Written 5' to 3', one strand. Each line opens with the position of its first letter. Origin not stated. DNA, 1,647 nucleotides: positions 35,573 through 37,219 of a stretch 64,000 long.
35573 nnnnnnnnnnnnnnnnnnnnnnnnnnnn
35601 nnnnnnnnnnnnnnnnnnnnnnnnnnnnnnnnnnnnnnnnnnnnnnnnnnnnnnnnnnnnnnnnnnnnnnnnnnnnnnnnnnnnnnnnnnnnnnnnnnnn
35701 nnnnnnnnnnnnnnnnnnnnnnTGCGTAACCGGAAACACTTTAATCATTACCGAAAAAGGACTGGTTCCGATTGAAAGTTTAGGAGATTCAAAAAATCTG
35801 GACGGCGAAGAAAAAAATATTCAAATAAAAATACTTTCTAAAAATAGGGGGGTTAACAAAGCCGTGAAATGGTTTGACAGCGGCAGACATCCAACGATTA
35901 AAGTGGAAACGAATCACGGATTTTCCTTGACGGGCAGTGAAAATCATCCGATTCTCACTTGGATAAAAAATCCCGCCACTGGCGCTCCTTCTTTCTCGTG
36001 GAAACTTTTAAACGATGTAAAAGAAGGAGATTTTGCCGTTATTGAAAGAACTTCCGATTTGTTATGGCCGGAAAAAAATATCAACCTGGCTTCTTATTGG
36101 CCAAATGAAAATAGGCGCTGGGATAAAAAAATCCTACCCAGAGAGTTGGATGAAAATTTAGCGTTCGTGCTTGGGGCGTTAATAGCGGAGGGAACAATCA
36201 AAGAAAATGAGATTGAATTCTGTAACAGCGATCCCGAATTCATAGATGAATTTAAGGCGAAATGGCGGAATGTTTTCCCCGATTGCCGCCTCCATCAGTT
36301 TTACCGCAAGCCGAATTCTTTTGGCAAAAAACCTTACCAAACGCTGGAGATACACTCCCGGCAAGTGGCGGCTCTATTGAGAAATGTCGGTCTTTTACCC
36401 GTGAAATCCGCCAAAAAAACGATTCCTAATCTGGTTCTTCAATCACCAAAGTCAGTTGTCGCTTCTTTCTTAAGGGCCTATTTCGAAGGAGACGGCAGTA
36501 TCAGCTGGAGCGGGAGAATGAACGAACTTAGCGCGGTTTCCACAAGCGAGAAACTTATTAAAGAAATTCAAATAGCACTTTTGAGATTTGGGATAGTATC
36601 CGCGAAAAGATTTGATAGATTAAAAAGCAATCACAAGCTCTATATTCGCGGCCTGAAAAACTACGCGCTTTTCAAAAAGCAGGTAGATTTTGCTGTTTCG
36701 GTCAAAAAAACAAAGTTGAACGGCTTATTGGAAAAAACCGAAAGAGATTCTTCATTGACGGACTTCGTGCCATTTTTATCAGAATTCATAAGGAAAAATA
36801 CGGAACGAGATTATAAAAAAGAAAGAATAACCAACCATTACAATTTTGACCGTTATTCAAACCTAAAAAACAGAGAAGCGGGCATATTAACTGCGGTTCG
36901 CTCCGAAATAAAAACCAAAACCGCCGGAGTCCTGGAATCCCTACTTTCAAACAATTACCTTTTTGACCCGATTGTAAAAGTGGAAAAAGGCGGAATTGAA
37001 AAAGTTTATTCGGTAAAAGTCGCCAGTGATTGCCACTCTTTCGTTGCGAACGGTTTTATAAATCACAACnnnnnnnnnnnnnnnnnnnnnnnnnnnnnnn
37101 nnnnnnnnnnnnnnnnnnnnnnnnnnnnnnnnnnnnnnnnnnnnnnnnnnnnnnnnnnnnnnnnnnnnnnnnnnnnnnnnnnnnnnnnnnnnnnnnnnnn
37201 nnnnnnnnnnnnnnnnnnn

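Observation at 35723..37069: Full-length intein with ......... endonuclease domain in gyrA, directly after the catalytic tyrosine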

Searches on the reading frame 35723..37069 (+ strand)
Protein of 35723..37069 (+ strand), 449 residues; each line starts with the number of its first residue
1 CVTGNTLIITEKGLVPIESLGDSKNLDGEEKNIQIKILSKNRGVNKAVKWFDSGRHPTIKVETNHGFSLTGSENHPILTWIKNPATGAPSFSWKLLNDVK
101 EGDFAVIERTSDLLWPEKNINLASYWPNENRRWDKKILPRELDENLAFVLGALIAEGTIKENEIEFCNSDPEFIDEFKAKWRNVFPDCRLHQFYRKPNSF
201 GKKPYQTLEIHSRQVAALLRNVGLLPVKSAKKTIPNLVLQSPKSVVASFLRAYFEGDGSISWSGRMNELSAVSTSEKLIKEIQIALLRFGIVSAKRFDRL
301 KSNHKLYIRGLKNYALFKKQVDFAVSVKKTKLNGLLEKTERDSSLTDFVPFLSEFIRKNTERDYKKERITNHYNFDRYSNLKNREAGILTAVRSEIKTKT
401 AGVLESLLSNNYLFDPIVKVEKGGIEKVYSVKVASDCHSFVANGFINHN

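Call 4: search_protein_families(library=pfam, proteins=[window:35723-37069:+], max_evalue=0.01)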
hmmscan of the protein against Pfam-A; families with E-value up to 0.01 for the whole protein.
window:35723-37069:+ (449 aa): 3 families
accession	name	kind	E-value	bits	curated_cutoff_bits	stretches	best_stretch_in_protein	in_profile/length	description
PF14528.11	LAGLIDADG_3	-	1.1e-19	70.8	22.5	2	245-321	2-81/82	LAGLIDADG-like domain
PF14890.11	Intein_splicing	-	8.5e-08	32.6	35.8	1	22-449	17-155/155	Intein splicing domain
PF14527.11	LAGLIDADG_WhiA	-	0.0016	19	23.2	0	247-312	2-65/93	WhiA LAGLIDADG-like domain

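Call 5: search_protein_families(library=ncbifam, proteins=[window:35723-37069:+], max_evalue=0.01)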
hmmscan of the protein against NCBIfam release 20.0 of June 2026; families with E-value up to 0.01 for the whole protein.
window:35723-37069:+ (449 aa): 13 families
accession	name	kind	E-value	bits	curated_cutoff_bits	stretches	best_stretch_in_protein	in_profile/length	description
NF038098.1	GyrA_w_intein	exception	5.1e-61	206.8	1850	1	1-449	117-537/1232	intein-containing DNA gyrase subunit A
NF005852.0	PRK07773.1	equivalog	1.8e-23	82.8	780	1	145-449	507-826/886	replicative DNA helicase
NF011491.0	PRK14898.1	equivalog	1.2e-20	73.2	783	1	141-449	240-543/860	DNA-directed RNA polymerase subunit A''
NF011418.0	PRK14845.1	equivalog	9.6e-18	63.3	756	1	44-390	79-363/1049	translation initiation factor IF-2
NF011303.0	PRK14715.1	equivalog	1.7e-10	38.7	1585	1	146-300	1120-1267/1627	DNA-directed DNA polymerase II large subunit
NF011287.0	PRK14698.1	equivalog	3.2e-10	38.7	1238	1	128-309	375-545/1017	V-type ATP synthase subunit A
TIGR01445.1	intein_Nterm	domain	7.4e-10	39.7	24.5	1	1-79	1-83/83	intein N-terminal splicing region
NF006207.0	PRK08332.1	equivalog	1.6e-08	32.3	2400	1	141-299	1000-1146/1684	vitamin B12-dependent ribonucleotide reductase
NF038162.1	RtcB_rel_intein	exception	1.1e-07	30.3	1150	1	202-449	308-578/961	intein-containing RtcB family protein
NF045703.1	rSAM_Tes_intein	exception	2e-06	25.9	1700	1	207-310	424-522/1040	tetraether lipid synthase Tes, intein-containing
TIGR00647.1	DNA_bind_WhiA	equivalog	0.00021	20.7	44.1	1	208-301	84-178/304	DNA-binding protein WhiA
NF007072.0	PRK09519.1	equivalog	0.00027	19.4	1024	1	213-296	427-513/790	intein-containing recombinase RecA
TIGR01443.1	intein_Cterm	domain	0.0022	18.2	15.6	1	427-449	1-23/24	intein C-terminal splicing region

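Call 6: search_solved_structures(query=window:35723-37069:+, max_evalue=1, show_alignments=3)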
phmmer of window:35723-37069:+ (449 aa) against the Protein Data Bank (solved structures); distinct sequences matched with E-value up to 1: 20.
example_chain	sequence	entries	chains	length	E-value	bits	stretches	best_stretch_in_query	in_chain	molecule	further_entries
1am2_A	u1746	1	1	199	2e-19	72.8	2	28-111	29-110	MXE GYRA INTEIN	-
4oz6_A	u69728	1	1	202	5.4e-18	68.1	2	15-111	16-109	Mxe gyrA intein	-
7qsu_A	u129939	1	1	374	2.8e-12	49.3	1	129-310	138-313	V-ATPase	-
7qss_A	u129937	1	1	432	5.8e-12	48.2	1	130-311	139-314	V-type ATP synthase alpha chain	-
2cw7_A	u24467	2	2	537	1.1e-05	27.5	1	141-310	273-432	Endonuclease PI-PkoII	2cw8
7qst_A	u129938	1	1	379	2.7e-05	26.3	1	105-260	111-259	V-type ATP synthase subunit A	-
7cfv_A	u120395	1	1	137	0.093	14.6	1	416-449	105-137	Spl DnaX mini-intein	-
6frg_A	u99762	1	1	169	0.11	14.4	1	398-448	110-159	Replicative DNA helicase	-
6frh_A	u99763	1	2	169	0.11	14.3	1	398-448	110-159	Replicative DNA helicase,Replicative DNA helicase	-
6fre_A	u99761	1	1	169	0.17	13.7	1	397-448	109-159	Replicative DNA helicase,Replicative DNA helicase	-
7aoi_BN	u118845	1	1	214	0.18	13.7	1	114-193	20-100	mL80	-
5e5o_A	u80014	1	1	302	0.22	13.4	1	247-340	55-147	I-SmaMI LAGLIDADG endonuclease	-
5e5p_A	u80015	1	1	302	0.22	13.4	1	247-340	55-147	I-SmaMI LAGLIDADG meganuclease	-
5e63_A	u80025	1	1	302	0.22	13.4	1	247-340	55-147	I-SmaMI LAGLIDADG meganuclease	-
4z1z_A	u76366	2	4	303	0.22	13.4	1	247-340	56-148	Meganuclease I-SmaMI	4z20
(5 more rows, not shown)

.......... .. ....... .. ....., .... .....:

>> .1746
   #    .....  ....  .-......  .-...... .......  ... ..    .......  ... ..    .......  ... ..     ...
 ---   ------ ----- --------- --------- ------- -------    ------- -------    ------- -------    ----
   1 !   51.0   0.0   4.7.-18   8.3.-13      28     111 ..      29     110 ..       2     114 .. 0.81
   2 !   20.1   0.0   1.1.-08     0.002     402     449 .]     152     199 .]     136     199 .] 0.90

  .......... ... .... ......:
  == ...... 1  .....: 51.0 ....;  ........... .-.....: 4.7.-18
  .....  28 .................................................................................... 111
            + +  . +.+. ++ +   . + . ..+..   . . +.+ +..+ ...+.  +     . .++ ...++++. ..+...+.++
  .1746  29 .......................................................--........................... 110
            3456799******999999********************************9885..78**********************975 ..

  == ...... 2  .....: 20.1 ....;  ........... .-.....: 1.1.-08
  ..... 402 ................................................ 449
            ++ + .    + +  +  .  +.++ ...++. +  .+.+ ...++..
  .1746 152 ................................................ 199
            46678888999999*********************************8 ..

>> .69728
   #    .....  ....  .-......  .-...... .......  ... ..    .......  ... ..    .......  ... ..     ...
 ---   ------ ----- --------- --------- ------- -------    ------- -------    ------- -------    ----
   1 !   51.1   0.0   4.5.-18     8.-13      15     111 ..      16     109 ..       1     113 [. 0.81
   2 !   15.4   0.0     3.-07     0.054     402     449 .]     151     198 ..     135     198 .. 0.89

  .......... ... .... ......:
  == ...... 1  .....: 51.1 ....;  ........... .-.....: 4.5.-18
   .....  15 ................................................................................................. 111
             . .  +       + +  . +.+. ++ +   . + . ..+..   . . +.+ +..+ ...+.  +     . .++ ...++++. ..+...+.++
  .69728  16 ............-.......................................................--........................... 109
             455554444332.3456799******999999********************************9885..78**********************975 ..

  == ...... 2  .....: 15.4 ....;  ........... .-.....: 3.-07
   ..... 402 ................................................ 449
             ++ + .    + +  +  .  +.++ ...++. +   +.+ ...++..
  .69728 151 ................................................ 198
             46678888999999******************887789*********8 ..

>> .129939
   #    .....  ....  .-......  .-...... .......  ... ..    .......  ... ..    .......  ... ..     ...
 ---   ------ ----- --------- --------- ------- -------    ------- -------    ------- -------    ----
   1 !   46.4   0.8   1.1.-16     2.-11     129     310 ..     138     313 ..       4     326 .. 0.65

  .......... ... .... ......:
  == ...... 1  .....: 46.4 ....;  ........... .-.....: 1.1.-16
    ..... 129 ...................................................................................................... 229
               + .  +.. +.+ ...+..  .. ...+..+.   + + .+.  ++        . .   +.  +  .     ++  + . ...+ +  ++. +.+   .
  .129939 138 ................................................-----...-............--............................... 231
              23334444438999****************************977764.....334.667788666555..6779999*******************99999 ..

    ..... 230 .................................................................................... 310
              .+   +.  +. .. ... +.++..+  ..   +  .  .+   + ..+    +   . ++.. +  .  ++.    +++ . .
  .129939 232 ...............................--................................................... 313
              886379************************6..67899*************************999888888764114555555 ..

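Call 7: find_homologous_proteins(query=window:35723-37069:+, max_evalue=0.00001)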
Query window:35723-37069:+ (449 aa): 41 proteins with E <= 0.00001 among 8000 candidates.
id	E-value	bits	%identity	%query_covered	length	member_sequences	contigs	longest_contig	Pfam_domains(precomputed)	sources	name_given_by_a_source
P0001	1.0e-158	547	56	100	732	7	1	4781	PF00521.27,PF14528.12,PF14890.12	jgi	-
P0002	2.4e-147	509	52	100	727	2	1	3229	PF00521.27,PF14528.12,PF14890.12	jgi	-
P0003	4.8e-141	488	56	88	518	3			PF00521.27,PF14528.12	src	-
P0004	7.1e-138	478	49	100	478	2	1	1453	PF00521.27,PF14528.12,PF14890.12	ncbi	ncbi:MAG: LAGLIDADG family homing endonuclease, partial [Nanoarchaeota archaeon]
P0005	6.4e-137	475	48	100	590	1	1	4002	PF00521.27,PF14528.12,PF14890.12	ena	-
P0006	1.5e-134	467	49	100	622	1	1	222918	PF00521.27,PF14528.12,PF14890.12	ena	-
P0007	6.2e-133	462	49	100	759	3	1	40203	PF00521.27,PF14528.12,PF14527.12,PF14890.12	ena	-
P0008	6.0e-127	442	52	88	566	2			PF00521.27,PF14528.12,PF14527.12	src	-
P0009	1.6e-124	434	48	92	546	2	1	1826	PF00521.27,PF14528.12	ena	-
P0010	2.2e-121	424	59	72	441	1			PF00521.27,PF14528.12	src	-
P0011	1.9e-111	391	43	100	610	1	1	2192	PF00521.27,PF14528.12,PF14890.12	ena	-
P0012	4.0e-109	383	44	100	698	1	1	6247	PF00521.27,PF14528.12,PF14890.12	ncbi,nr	ncbi:MAG: hypothetical protein NTV24_04735, partial [Candidatus Woesebacteria bacterium]|nr:hypothet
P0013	9.9e-108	379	43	100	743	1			PF00521.27,PF14528.12,PF14890.12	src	-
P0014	1.5e-106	375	61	61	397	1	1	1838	PF00521.27,PF14528.12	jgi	jgi:DNA gyrase subunit A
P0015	1.8e-106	375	43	100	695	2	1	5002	PF00521.27,PF14528.12,PF14890.12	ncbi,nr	ncbi:MAG: DNA gyrase subunit A, partial [Acidobacteria bacterium]|nr:DNA gyrase subunit A [Acidobact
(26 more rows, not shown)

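Call 29: search_dna_similar(query=window:35723-37069:+, collection=phages, mode=protein, max_evalue=0.001, max_rows=15)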
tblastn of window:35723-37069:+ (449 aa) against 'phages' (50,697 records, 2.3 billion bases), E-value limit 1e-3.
Records with a match: 181; places in all: 190; records where one place covers at least 80% of the query: 92.
Best place of each record, by identity: <60% 181.
By first word of the organism name: Staphylococcus 104; Bacillus 25; Enterococcus 19; Listeria 8; uncultured 4; Klebsiella 3; Brevibacillus 3; Escherichia 2; Xanthomonas 2; Vibrio 2; and 8 more.
By host as written in the record: Staphylococcus aureus 49; - 25; Enterococcus faecalis 6; Listeria monocytogenes 6; Staphylococcus sp. 6; Staphylococcus epidermidis 5; Staphylococcus epidermidis F12 4; Bacillus pumilus GR8 4; and 53 more.
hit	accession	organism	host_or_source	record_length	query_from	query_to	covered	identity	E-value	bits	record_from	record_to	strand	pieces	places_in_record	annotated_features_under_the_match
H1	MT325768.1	Psychrobacillus phage Perkons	Psychrobacillus psychrodurans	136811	1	449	100%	28.8%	1e-33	140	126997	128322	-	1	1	terminase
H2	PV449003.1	Bacillus phage vB_BceH_LBC2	Bacillus cereus NCCP 14796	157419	1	449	100%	25.7%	2e-28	124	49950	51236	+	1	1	DNA helicase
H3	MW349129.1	Staphylococcus phage Madawaska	Staphylococcus aureus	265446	1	449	90%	28.5%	6e-12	122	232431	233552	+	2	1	DNA gyrase subunit A precursor | DNA gyrase subunit A | intein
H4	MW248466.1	Staphylococcus phage MarsHill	Staphylococcus aureus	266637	1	449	90%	28.5%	6e-12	122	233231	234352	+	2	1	DNA gyrase subunit A (x2) | intein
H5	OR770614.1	Staphylococcus phage vB_StaM_PB50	Staphylococcus aureus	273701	1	449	88%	29.1%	1e-10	122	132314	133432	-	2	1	intein-containing DNA gyrase subunit A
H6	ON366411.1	Bacillus phage vB_BceH_LY2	Bacillus cereus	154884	1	449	100%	25.3%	2e-27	121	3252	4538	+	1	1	ATP-dependent helicase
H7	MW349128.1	Staphylococcus phage Machias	Staphylococcus aureus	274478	1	449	88%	28.8%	1e-9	118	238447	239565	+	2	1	intein-containing DNA gyrase subunit A | DNA gyrase subunit A | intein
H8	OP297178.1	Staphylococcus phage vB_ScaM-V1SC04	Staphylococcus capitis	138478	1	449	100%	25.2%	6e-17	90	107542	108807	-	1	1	DNA helicase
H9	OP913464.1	Staphylococcus virus vB_SurM-PSU6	Staphylococcus ureilyticus ATCC49330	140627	1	449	100%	24.9%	9e-20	98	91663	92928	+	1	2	helicase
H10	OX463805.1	Enterococcus phage Sw5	-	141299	1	449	100%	24.8%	1e-18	95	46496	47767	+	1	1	Phage DNA helicase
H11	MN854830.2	Enterococcus phage PBEF129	Enterococcus faecalis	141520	1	449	100%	24.8%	1e-18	95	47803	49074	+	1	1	DNA helicase | hypothetical protein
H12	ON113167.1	Enterococcus phage vB_OCPT_Carl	Enterococcus sp.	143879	1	449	100%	24.8%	1e-18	95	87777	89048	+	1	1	uvsW: ATP-dependent DNA helicase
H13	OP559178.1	Enterococcus phage vB_Efa29212_3e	Enterococcus sp.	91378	1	449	100%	24.8%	1e-18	95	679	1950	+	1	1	hypothetical protein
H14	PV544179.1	Enterococcus phage Riverwalk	Enterococcus faecalis ATCC 29212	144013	1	449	100%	24.3%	1e-18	95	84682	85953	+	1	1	DNA helicase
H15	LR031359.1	Enterococcus phage 156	-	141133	1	449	100%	24.3%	1e-18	95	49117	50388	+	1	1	DNA helicase, phage-associated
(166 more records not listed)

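Call 30: find_related_loci(query=window:35723-37069:+, collection=viral_contigs, flank=4000)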
Query window:35723-37069:+ (449 aa) in viral_contigs; peptide patterns used: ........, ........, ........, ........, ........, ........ (x = any residue, [..] = any of these).
24 stretches matched a pattern, but none encodes a relative of the query by tblastn (E <= 1e-3).

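Call 31: predict_structure(alignment_id=A1)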
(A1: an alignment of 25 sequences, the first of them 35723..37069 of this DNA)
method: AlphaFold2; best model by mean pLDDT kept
length: 449 residues; sequences in the alignment: 25
mean_pLDDT: 93.4   pTM: 0.93
mean pLDDT of the five models: 93.4, 92.7, 92.7, 91.8, 91.2
residues with pLDDT >= 90: 384; 70-90: 53; 50-70: 7; < 50: 5
segments of 3 or more residues with pLDDT < 50: 23-27
pLDDT, mean of each block of 10 residues (from residue 1): 93 94 55 90 94 95 98 97 92 97 96 96 95 94 99 96 93 98 97 93 94 95 96 97 98 97 85 98 98 96 95 95 97 89 79 94 91 88 94 93 94 97 95 91 95
secondary structure, 60 per line:
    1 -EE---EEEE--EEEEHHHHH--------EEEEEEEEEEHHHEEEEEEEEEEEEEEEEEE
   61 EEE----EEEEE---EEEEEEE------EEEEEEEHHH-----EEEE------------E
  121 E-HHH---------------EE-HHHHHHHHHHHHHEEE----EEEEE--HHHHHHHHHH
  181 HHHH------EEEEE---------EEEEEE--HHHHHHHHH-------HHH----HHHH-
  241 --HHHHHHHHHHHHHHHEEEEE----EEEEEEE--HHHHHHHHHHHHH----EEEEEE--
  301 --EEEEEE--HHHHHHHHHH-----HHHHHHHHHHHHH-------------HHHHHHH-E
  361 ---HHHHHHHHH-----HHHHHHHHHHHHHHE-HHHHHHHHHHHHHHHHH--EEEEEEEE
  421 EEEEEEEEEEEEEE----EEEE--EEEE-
elements in order: E7-10 E13-16 H17-21 E30-39 E43-63 E68-72 E76-82 E89-95 E104-107 H144-156 E157-159 E164-168 H171-184 E191-195 E205-210 H213-221 H236-239 H243-257 E258-262 E267-273 H276-288 E293-298 E303-308 H311-320 H326-338 H352-358 H364-372 H378-391 H394-410 E413-434 E439-442 E445-448

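Call 32: get_annotated_region(hit=H3, flank=1500)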
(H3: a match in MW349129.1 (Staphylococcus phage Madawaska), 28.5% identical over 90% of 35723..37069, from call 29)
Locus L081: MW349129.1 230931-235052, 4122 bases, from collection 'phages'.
description: Staphylococcus phage Madawaska, complete genome.
organism: Staphylococcus phage Madawaska (NCBI taxid 2797424)
taxonomy: Viruses; Duplodnaviria; Heunggongvirae; Uroviricota; Caudoviricetes
host: Staphylococcus aureus; source: swine barn environmental swab; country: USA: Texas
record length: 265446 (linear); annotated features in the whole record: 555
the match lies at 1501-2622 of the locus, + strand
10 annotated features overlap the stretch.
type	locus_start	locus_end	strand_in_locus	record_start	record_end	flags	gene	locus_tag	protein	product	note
CDS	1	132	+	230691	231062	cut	-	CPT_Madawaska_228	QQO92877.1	nuclease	-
regulatory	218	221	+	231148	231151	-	-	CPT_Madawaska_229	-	ribosome_binding_site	-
CDS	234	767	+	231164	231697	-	-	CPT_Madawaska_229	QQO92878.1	hypothetical protein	-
regulatory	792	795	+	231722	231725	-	-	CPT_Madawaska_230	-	ribosome_binding_site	-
CDS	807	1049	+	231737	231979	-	-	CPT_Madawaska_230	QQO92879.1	hypothetical protein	-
regulatory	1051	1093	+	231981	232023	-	-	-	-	terminator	-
regulatory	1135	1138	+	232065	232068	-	-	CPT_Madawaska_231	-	ribosome_binding_site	-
CDS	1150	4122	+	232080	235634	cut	-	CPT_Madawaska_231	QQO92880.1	DNA gyrase subunit A precursor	IPR006142 intein domain; intein splice site predicted based on conserved N and C terminal class 1 intein residues and ...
mat_peptide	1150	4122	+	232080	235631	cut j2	-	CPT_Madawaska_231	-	DNA gyrase subunit A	intein splice site predicted based on conserved N and C terminal class 1 intein residues and by alignment to ...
mat_peptide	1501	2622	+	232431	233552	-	-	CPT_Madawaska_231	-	intein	-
